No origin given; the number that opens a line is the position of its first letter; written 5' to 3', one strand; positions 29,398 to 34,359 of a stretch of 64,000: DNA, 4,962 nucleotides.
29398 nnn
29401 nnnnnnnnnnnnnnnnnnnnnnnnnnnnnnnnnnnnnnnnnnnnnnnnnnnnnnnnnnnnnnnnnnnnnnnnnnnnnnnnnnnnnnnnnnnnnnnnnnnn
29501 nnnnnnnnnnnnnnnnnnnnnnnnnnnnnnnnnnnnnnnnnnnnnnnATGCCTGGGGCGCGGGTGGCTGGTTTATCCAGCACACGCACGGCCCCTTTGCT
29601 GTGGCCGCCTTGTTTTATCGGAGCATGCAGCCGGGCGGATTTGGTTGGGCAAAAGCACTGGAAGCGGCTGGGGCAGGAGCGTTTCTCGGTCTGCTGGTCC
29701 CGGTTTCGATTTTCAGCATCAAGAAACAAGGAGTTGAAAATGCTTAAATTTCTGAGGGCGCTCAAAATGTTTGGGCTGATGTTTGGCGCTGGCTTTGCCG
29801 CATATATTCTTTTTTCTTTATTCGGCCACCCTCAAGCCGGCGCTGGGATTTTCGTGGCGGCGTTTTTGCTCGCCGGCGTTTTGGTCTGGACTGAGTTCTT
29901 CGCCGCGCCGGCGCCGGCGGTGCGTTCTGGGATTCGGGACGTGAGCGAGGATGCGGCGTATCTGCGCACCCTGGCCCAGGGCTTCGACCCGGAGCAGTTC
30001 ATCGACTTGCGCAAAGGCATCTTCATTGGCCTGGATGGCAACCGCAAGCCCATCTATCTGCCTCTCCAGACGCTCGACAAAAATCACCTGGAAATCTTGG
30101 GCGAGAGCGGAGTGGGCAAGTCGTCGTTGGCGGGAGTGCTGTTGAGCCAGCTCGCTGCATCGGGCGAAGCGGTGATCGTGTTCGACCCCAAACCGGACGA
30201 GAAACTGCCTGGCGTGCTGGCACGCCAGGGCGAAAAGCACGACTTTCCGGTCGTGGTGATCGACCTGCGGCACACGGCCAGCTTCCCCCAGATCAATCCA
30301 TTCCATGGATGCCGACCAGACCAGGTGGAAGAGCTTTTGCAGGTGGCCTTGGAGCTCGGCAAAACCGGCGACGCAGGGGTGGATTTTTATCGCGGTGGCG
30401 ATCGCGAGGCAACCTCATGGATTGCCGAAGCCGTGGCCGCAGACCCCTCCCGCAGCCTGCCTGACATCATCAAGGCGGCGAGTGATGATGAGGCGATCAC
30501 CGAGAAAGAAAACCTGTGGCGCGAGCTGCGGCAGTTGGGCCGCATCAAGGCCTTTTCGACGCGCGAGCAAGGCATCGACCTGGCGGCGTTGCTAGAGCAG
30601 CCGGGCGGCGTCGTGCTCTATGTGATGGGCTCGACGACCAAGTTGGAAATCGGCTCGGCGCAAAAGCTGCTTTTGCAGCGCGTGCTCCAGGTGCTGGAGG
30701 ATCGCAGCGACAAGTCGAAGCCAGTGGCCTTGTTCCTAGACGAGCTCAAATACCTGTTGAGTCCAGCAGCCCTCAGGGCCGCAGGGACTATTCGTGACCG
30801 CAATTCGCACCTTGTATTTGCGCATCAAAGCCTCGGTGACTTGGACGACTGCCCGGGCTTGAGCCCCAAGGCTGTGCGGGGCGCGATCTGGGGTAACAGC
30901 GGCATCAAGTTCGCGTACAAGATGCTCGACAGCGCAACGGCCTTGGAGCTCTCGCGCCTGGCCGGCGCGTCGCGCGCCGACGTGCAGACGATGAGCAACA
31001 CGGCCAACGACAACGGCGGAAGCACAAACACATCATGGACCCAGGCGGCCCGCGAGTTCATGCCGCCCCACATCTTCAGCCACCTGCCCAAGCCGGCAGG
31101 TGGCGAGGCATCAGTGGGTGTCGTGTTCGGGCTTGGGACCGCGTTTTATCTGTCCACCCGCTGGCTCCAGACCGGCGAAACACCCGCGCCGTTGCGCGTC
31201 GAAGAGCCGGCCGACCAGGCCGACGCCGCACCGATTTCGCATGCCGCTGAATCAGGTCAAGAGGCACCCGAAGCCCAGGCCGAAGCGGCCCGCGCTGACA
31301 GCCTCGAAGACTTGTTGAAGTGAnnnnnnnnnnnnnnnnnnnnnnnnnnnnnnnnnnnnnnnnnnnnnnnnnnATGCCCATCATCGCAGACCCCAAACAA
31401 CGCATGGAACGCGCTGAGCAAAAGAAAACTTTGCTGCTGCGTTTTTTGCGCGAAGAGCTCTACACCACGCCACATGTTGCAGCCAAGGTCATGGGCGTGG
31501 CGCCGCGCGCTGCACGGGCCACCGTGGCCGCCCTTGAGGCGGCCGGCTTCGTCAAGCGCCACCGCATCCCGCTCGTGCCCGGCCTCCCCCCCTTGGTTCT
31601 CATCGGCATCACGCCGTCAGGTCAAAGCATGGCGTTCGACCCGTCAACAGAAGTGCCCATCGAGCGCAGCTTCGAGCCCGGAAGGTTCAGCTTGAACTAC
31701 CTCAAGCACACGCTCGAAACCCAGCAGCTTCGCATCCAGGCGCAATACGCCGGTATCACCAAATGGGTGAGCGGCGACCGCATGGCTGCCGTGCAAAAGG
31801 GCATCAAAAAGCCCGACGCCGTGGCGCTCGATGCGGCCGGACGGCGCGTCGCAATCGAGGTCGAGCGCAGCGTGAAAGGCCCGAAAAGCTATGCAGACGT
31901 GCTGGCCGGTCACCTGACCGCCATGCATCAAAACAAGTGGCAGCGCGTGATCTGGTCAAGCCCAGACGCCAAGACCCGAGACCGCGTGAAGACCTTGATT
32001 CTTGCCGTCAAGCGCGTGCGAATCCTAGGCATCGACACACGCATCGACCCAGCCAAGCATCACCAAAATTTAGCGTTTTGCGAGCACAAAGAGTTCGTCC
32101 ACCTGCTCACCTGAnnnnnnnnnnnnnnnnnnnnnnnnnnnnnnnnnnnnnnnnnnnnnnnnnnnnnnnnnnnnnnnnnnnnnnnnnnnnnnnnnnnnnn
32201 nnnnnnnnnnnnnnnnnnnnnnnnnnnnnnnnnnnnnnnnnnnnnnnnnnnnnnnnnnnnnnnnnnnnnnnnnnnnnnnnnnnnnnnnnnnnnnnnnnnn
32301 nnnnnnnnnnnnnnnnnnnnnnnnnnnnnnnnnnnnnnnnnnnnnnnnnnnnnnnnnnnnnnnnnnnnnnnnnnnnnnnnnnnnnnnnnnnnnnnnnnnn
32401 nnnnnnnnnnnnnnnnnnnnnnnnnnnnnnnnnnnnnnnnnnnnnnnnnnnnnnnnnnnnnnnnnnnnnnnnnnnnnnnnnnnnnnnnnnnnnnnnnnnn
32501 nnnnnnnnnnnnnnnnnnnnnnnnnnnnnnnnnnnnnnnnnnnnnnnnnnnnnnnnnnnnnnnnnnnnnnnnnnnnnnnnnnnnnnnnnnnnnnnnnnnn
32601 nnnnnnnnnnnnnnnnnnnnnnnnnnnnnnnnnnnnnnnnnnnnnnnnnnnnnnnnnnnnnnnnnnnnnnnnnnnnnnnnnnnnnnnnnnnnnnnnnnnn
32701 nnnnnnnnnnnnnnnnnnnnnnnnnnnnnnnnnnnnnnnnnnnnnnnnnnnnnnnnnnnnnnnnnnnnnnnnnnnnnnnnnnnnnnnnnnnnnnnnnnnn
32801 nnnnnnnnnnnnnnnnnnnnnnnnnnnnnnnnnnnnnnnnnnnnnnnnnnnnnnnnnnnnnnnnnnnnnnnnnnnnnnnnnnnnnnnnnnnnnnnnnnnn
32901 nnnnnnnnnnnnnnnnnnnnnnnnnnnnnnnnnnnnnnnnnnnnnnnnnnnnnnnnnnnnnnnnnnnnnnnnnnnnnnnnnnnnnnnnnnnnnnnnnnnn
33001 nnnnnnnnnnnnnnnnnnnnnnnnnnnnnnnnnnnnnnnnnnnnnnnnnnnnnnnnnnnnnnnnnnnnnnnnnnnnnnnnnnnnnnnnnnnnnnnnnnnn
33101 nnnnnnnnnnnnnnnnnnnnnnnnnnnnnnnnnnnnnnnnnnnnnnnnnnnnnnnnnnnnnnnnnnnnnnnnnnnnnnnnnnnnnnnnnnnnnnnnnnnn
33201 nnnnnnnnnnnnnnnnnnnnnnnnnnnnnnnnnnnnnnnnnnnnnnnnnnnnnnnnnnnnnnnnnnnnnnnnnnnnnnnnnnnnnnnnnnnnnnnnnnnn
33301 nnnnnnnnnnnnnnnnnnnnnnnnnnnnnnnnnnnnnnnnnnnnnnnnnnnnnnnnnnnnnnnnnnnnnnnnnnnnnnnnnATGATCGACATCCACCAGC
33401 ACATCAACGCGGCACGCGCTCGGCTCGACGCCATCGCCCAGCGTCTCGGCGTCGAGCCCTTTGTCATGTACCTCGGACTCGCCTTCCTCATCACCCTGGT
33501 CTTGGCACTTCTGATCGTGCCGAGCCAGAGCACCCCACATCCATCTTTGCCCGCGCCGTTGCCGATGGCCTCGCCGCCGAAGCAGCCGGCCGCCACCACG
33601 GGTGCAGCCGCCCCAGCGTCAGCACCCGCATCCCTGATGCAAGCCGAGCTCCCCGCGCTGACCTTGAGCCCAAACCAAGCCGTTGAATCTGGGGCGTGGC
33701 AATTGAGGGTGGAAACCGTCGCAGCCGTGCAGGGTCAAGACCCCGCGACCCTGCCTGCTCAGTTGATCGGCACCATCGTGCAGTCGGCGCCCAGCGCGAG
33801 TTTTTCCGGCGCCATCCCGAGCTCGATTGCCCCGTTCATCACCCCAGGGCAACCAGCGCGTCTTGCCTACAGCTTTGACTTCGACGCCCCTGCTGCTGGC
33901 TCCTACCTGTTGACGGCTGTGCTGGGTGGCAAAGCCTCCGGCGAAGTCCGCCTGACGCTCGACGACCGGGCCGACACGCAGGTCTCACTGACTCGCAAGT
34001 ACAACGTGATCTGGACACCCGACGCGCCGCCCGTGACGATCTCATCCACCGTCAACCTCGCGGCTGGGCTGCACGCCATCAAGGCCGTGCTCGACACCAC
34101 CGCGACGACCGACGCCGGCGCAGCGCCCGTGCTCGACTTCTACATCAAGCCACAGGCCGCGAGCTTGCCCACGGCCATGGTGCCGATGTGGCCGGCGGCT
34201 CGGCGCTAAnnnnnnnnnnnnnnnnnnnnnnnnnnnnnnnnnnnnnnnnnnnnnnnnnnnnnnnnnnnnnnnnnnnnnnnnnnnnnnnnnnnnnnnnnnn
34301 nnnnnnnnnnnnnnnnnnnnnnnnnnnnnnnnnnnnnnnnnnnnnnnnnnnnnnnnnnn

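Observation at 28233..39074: Eight copies of a TTCGC-N8-GAAT motif head island genes, including the relaxase: a hidden regulon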

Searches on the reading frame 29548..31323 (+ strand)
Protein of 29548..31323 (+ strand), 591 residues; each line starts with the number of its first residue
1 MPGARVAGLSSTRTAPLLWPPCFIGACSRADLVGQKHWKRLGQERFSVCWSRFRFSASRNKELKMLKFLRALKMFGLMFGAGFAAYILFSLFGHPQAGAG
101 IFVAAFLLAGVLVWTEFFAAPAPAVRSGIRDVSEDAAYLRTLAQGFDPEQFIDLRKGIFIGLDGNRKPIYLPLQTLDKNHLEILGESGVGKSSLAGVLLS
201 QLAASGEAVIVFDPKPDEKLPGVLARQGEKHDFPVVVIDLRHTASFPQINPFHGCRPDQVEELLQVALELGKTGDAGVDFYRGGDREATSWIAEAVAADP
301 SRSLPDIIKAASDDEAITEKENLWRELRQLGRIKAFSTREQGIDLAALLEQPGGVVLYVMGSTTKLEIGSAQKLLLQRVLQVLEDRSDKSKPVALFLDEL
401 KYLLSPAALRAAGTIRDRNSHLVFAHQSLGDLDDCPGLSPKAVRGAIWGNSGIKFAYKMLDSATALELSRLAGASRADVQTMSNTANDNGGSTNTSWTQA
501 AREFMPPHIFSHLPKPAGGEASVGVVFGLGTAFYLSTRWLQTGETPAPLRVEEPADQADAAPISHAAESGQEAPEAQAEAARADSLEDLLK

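Call 6: search_protein_families(library=ncbifam, proteins=[window:29548-31323:+], max_evalue=0.01)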
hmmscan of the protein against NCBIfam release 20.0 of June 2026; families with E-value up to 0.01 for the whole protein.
window:29548-31323:+ (591 aa): 4 families
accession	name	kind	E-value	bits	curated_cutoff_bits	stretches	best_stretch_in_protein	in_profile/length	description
TIGR03743.1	SXT_TraD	subfamily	2.8e-13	49.2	366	1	159-225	157-222/636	conjugative transfer system coupling protein TraD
TIGR03754.1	conj_TOL_TraD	equivalog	2.6e-06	26.3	647.55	1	159-220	162-222/643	type IV conjugative transfer system coupling protein TraD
TIGR00929.1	VirB4_CagE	subfamily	0.0001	20.7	643.1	1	180-437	439-685/792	VirB4 family type IV secretion/conjugal transfer ATPase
NF045975.1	VirB4_plasma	equivalog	0.003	15.3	590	1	146-215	480-552/894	Mbov_0397 family ICE element conjugal transfer ATPase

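Call 16: search_protein_families(library=pfam, proteins=[window:29548-31323:+], max_evalue=0.01)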
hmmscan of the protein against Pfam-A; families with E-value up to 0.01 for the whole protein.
window:29548-31323:+ (591 aa): 9 families
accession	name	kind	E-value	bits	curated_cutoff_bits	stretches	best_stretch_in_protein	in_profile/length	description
PF02534.20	T4SS-DNA_transf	-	3.7e-11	43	20.1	1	354-515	260-425/468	Type IV secretory system Conjugative DNA transfer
PF12696.13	TraG-D_C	-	5.2e-11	43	22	1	392-514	1-125/126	TraM recognition site of TraD and TraG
PF01935.23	DUF87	-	1.6e-08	35.4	23.2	1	161-215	4-61/220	Helicase HerA, central domain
PF10412.15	TrwB_AAD_bind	-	1.8e-05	24.3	20.5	0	176-215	13-52/387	Type IV secretion-system coupling protein DNA-binding domain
PF13191.12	AAA_16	-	2e-05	25.6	32.6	0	181-211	27-55/167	AAA ATPase domain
PF01656.29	CbiA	-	0.00054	20.4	25.4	1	185-329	6-54/125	CobQ/CobB/MinD/ParA nucleotide binding domain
PF13401.12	AAA_22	-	0.00074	20.3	27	0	178-216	5-43/130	AAA domain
PF11460.13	DUF3007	-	0.0012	19.5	25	1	77-115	12-50/96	Protein of unknown function (DUF3007)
PF20720.3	nSTAND3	-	0.007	16.5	27.2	0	177-212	16-51/155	Novel STAND NTPase 3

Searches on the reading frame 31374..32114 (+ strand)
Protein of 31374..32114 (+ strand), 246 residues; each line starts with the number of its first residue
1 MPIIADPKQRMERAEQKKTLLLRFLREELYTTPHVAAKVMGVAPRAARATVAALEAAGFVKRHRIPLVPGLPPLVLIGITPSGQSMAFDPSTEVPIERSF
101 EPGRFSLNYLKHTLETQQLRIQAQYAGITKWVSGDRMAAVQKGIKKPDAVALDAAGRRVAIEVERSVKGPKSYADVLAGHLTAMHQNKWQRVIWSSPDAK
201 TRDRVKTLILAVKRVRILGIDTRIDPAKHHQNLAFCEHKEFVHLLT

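Call 6: search_protein_families(library=ncbifam, proteins=[window:31374-32114:+], max_evalue=0.01)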
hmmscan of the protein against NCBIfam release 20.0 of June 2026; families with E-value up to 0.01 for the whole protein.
window:31374-32114:+ (246 aa): 2 families
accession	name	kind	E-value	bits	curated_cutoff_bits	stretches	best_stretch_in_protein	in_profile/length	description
NF041423.1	MobC_subf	subfamily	2e-63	213.9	200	1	2-240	2-239/240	MobC family replication-relaxation protein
NF040820.1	trans_reg_LrpA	equivalog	0.006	16.5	250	0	17-78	5-66/141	HTH-type transcriptional regulator LrpA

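Call 20: find_related_loci(query=window:31374-32114:+, collection=genome_contigs, flank=10000)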
Query window:31374-32114:+ (246 aa) in genome_contigs; peptide patterns used: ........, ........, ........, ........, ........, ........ (x = any residue, [..] = any of these).
298 stretches matched a pattern, but none encodes a relative of the query by tblastn (E <= 1e-3).

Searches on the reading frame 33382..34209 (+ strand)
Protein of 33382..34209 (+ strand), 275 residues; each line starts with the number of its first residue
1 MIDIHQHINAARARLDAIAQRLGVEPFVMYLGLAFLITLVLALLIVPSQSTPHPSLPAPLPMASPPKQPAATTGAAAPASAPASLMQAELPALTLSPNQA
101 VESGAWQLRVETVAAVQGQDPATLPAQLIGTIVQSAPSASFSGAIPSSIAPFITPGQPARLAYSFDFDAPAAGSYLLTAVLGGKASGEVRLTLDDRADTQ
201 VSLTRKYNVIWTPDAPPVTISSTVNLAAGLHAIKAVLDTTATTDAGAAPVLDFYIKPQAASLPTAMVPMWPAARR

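Call 7: search_protein_families(library=ncbifam, proteins=[window:33382-34209:+], max_evalue=0.01)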
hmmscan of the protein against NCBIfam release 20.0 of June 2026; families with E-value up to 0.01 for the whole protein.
window:33382-34209:+ (275 aa): 0 families

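Call 17: search_protein_families(library=pfam, proteins=[window:33382-34209:+], max_evalue=0.01)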
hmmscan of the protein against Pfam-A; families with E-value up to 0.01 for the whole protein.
window:33382-34209:+ (275 aa): 0 families

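Call 42: find_homologous_proteins(query=window:33382-34209:+, max_evalue=0.00001)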
Query window:33382-34209:+ (275 aa): 30 proteins with E <= 0.00001 among 8000 candidates.
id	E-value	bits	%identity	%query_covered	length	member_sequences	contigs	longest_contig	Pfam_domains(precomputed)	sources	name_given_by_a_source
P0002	8.5e-167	571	100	100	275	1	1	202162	-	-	-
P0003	2.4e-139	481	81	100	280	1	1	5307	-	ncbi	ncbi:MAG: hypothetical protein ACYCSR_15785 [Thiomonas sp.]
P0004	3.4e-139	481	83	100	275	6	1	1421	-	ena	-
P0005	1.9e-138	478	82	100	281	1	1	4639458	-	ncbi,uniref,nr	ncbi:conserved hypothetical protein [Thiomonas sp. X19]|uniref:hypothetical protein n=1 Tax=Thiomona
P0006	8.9e-138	476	81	100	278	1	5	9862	-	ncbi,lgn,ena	-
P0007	5.4e-136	470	81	100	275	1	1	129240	-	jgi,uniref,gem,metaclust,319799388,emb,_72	uniref:Uncharacterized protein n=1 Tax=mine drainage metagenome TaxID=410659 RepID=E6PNK4_9ZZZZ|meta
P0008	1.9e-133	462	79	100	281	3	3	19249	-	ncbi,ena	-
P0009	1.7e-71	259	60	66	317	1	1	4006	-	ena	-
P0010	5.2e-71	257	51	94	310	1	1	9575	-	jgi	jgi:hypothetical protein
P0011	1.2e-69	253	52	99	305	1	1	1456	-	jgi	jgi:hypothetical protein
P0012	3.3e-69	252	51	97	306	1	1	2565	-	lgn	-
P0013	6.0e-69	251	51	99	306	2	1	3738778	-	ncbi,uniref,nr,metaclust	ncbi:hypothetical protein [Thiomonas arsenitoxydans]|uniref:Uncharacterized protein n=1 Tax=Thiomona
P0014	1.0e-68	250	49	97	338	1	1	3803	-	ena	-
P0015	3.5e-68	248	51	95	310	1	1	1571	-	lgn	-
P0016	5.2e-68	248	50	98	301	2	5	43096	-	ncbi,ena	-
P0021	4.5e-66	241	50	97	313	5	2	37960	-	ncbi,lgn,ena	-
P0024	8.2e-65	237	49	93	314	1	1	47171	-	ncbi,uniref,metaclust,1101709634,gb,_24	ncbi:hypothetical protein GALL_245000 [mine drainage metagenome]|uniref:Uncharacterized protein n=1 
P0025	9.0e-65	237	58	70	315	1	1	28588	-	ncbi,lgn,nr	ncbi:MAG: hypothetical protein KGL33_07270 [Betaproteobacteria bacterium]|nr:hypothetical protein [B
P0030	1.0e-37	148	48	56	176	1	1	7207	-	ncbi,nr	ncbi:MAG: hypothetical protein B7Z80_16060 [Rhodospirillales bacterium 20-64-7]|nr:MAG: hypothetical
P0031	1.2e-36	145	46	71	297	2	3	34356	-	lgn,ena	-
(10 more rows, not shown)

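Call 43: find_encoding_contigs(protein=P0007, flank=10000, max_places=1)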
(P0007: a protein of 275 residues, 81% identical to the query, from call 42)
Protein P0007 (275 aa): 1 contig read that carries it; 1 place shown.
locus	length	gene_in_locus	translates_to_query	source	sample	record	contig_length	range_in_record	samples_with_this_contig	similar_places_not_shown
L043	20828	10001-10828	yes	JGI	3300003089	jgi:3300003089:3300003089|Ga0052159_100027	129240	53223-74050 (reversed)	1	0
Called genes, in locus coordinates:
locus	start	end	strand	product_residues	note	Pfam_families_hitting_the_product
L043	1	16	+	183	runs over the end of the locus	-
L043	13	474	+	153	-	-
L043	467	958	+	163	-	-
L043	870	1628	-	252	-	PF01695:IstB_IS21, PF20720:nSTAND3 (faint), PF00004:AAA (faint)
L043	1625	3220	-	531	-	PF00665:rve (weak)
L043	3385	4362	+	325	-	PF19263:DUF5906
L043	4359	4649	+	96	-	-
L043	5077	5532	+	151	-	-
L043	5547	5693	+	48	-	-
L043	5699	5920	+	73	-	-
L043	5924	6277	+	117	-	-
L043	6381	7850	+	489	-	PF01935:DUF87, PF02534:T4SS-DNA_transf, PF12696:TraG-D_C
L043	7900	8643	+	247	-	PF13814:Replic_Relax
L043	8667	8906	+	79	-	-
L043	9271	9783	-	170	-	-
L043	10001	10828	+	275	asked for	-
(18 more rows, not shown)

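Call 44: find_encoding_contigs(protein=P0016, flank=10000, max_places=1)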
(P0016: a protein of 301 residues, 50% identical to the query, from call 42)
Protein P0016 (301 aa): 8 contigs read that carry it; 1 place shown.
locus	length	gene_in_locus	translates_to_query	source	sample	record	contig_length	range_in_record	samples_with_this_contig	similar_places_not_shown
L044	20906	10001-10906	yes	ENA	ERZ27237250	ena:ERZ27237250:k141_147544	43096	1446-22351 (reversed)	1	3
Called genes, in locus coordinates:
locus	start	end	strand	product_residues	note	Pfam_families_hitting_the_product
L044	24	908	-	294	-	PF03328:HpcH_HpaI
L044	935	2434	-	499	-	PF03023:MurJ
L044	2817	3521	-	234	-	-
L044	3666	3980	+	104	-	-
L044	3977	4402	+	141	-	-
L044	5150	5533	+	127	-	-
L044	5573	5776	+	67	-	-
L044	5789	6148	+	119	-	-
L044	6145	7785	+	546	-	PF01935:DUF87 (weak), PF02534:T4SS-DNA_transf, PF12696:TraG-D_C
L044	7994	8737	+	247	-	PF13814:Replic_Relax (weak)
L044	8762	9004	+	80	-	-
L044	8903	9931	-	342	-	-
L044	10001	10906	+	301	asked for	-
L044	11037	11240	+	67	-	-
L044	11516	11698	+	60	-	-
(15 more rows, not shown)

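Call 45: find_encoding_contigs(protein=P0021, flank=10000, max_places=1)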
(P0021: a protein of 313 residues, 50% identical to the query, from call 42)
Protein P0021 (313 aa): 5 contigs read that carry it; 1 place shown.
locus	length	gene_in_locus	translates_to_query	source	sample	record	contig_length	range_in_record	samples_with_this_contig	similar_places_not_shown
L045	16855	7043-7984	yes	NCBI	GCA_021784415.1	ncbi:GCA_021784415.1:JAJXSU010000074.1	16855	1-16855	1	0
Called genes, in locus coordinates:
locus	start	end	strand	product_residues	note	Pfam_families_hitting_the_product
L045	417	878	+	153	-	-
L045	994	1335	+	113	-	-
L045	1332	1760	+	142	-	-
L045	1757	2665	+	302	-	-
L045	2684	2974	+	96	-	-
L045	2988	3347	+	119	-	-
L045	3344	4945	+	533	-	PF01935:DUF87 (weak), PF10412:TrwB_AAD_bind (faint), PF02534:T4SS-DNA_transf (weak), PF12696:TraG-D_C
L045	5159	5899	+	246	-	-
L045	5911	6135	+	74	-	-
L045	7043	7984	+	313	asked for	-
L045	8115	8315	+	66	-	-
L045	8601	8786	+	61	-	-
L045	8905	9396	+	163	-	-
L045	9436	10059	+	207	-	-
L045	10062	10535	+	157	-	-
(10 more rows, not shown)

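Call 46: find_encoding_contigs(protein=P0024, flank=10000, max_places=1)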
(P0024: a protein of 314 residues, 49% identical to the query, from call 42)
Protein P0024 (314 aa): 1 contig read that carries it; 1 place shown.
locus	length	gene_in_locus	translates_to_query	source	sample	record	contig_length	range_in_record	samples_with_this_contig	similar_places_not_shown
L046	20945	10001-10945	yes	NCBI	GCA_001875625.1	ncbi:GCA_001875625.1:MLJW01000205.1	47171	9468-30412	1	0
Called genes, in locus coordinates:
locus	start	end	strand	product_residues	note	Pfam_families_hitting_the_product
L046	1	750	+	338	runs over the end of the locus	PF13489:Methyltransf_23, PF00891:Methyltransf_2, PF13649:Methyltransf_25, PF13847:Methyltransf_31, PF08241:Methyltransf_11, PF08242:Methyltransf_12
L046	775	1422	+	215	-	PF01810:LysE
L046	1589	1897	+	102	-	-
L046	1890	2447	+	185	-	-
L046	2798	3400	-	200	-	-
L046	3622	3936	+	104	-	-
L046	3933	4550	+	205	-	-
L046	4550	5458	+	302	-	-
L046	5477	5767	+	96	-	-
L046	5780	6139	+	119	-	-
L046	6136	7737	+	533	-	PF01935:DUF87, PF10412:TrwB_AAD_bind (faint), PF02534:T4SS-DNA_transf (weak), PF12696:TraG-D_C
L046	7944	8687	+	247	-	-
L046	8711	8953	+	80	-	-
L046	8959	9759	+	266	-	-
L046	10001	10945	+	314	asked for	-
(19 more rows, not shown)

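Call 48: find_encoding_contigs(protein=P0031, flank=10000, max_places=1)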
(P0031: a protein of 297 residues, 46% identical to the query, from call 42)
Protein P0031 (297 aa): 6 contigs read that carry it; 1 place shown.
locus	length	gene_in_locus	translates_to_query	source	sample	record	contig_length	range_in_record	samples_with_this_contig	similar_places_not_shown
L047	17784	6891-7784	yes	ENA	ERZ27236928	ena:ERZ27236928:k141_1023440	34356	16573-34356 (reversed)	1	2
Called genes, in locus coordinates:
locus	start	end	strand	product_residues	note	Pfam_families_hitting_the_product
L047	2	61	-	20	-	?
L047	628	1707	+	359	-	PF24624:Int_N (weak), PF00589:Phage_integrase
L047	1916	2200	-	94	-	-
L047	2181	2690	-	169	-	PF05534:HicB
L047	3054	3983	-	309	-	PF00589:Phage_integrase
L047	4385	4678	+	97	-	-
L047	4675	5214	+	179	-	-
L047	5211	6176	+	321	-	-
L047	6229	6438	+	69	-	-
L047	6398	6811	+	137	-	-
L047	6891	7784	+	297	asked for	-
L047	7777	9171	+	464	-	PF00158:Sigma54_activat (weak), PF00004:AAA (faint), PF07724:AAA_2, PF07728:AAA_5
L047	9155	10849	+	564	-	PF10412:TrwB_AAD_bind, PF02534:T4SS-DNA_transf, PF12696:TraG-D_C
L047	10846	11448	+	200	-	-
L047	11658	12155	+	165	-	-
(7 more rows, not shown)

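Call 49: find_encoding_contigs(protein=P0025, flank=10000, max_places=1)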
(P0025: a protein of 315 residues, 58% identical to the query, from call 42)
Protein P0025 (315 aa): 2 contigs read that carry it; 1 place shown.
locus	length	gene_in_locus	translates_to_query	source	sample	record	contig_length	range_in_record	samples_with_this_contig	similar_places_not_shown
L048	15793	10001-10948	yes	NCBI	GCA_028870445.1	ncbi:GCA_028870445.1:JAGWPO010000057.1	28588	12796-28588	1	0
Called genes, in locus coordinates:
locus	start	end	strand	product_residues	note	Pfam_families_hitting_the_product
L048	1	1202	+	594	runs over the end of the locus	PF02771:Acyl-CoA_dh_N, PF02770:Acyl-CoA_dh_M, PF00441:Acyl-CoA_dh_1, PF12806:Acyl-CoA_dh_C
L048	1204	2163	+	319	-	PF03060:NMO, PF01070:FMN_dh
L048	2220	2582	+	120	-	PF06127:Mpo1-like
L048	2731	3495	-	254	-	-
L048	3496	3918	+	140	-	-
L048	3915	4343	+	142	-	-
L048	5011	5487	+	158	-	-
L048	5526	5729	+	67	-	-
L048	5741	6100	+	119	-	-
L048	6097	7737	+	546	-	PF01935:DUF87 (weak), PF10412:TrwB_AAD_bind (faint), PF02534:T4SS-DNA_transf, PF12696:TraG-D_C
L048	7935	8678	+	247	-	PF13814:Replic_Relax (weak)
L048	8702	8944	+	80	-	-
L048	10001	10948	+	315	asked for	-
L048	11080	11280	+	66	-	-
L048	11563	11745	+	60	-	-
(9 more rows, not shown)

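Call 50: find_encoding_contigs(protein=P0030, flank=10000, max_places=1)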
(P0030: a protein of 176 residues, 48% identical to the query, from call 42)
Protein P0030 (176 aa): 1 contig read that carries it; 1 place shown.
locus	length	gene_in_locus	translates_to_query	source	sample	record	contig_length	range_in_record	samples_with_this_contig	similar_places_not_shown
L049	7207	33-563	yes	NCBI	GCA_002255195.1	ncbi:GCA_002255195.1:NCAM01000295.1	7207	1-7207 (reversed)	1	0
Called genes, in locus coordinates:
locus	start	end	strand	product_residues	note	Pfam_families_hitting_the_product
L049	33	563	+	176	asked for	-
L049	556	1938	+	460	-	PF00158:Sigma54_activat (weak), PF06414:Zeta_toxin (faint), PF13401:AAA_22 (faint), PF00004:AAA (weak), PF07724:AAA_2, PF07728:AAA_5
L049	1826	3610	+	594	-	PF10412:TrwB_AAD_bind, PF02534:T4SS-DNA_transf, PF12696:TraG-D_C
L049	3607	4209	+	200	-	-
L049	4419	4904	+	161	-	-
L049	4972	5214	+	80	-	-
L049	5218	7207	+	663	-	PF08751:TrwC, PF13245:AAA_19, PF13604:AAA_30, PF22232:TraI_hel_assoc_N (weak)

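Call 65: search_solved_structures(query=window:33382-34209:+, max_evalue=10)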
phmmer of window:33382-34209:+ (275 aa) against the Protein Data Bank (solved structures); distinct sequences matched with E-value up to 10: 0.

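Call 71: search_protein_families(library=phrogs, proteins=[window:33382-34209:+], max_evalue=0.1)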
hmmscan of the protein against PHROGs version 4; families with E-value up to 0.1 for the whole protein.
window:33382-34209:+ (275 aa): 1 family
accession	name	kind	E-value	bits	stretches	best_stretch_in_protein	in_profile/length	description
phrog_29907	-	unknown function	0.066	14.7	0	23-53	8-36/134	-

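Call 81: search_dna_similar(query=window:33382-34209:+, collection=plasmids, mode=protein, max_evalue=0.001, max_rows=15)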
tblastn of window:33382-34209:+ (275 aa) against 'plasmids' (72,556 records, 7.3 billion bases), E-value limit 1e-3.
No match.
